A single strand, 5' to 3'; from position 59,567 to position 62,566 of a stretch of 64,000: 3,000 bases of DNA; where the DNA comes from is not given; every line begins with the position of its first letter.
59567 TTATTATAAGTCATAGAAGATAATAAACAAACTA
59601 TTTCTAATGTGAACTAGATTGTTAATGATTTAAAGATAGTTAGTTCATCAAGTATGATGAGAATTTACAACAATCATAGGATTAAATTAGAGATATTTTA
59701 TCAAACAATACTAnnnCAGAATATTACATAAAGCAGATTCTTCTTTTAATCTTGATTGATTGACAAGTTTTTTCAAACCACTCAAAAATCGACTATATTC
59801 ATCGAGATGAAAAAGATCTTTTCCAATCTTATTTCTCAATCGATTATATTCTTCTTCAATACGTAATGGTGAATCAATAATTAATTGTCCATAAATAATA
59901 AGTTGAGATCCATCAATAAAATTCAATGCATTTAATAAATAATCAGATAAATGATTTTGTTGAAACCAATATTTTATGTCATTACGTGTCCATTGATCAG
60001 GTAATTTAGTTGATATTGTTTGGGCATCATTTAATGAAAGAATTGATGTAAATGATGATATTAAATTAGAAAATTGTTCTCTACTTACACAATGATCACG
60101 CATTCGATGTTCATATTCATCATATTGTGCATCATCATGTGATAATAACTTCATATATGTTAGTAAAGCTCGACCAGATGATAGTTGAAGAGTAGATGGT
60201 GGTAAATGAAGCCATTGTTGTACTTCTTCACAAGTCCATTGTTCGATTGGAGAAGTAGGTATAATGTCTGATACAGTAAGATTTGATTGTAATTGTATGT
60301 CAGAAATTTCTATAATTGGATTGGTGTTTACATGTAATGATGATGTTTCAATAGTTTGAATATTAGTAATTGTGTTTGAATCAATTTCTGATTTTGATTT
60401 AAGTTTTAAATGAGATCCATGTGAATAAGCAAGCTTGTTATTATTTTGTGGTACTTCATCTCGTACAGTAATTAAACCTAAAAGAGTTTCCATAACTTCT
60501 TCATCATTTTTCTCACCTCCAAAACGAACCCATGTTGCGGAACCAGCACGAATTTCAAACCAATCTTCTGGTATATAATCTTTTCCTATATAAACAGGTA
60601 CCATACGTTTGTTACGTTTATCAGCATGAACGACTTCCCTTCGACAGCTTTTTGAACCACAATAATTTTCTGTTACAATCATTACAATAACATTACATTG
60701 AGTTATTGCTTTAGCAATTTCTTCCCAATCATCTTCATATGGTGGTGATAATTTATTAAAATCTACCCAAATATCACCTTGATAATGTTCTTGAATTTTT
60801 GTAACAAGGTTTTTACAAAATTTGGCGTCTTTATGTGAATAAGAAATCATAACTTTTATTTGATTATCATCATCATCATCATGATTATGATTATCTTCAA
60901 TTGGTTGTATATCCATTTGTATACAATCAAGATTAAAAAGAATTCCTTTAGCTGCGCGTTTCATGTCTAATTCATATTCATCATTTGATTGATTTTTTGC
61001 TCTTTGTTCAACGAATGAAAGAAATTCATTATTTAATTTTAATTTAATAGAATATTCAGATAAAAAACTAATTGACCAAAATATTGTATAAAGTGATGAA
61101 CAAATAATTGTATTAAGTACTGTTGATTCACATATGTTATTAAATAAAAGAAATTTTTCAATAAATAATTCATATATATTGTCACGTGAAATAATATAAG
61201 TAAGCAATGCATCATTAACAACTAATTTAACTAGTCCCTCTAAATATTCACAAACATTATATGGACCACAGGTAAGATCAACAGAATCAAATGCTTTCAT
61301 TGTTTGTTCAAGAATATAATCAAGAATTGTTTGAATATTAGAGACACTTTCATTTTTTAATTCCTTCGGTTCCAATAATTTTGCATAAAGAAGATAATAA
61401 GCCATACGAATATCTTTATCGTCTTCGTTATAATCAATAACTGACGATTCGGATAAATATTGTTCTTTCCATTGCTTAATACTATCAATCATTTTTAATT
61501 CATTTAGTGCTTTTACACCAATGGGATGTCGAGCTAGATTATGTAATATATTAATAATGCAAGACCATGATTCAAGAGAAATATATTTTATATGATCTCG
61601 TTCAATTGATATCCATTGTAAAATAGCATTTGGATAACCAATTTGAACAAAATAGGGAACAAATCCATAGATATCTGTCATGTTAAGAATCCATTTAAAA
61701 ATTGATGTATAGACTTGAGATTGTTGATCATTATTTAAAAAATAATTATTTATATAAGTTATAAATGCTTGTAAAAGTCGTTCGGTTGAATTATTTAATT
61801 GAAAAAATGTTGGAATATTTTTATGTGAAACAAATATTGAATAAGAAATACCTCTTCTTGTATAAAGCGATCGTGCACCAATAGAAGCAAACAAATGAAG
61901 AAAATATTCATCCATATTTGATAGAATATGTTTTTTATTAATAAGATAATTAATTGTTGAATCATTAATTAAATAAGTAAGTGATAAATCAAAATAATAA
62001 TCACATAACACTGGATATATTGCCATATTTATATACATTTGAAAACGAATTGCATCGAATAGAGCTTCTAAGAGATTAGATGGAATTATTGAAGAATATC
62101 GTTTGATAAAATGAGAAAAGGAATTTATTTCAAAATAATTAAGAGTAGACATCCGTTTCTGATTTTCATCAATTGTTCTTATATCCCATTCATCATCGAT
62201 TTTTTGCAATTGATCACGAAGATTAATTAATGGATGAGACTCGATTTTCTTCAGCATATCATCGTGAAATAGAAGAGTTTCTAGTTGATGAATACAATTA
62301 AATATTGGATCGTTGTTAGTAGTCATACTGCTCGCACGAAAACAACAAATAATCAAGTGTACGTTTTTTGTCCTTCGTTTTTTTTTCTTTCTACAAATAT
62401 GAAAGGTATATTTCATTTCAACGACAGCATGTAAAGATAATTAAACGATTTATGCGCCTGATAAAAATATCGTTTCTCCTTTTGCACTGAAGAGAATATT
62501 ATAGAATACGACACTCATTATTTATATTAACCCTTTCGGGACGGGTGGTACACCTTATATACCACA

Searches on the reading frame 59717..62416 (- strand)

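Call 53: search_protein_families(library=pfam, proteins=[window:59717-62416:-], max_evalue=0.001)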
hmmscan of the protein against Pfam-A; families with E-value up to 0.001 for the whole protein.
window:59717-62416:- (900 aa): 2 families
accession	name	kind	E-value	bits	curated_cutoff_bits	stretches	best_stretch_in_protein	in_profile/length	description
PF13676.11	TIR_2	-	2.2e-16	60.9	28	1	522-645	1-121/122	TIR domain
PF01582.25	TIR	-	0.00016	21.9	21.3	1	528-603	12-85/179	TIR domain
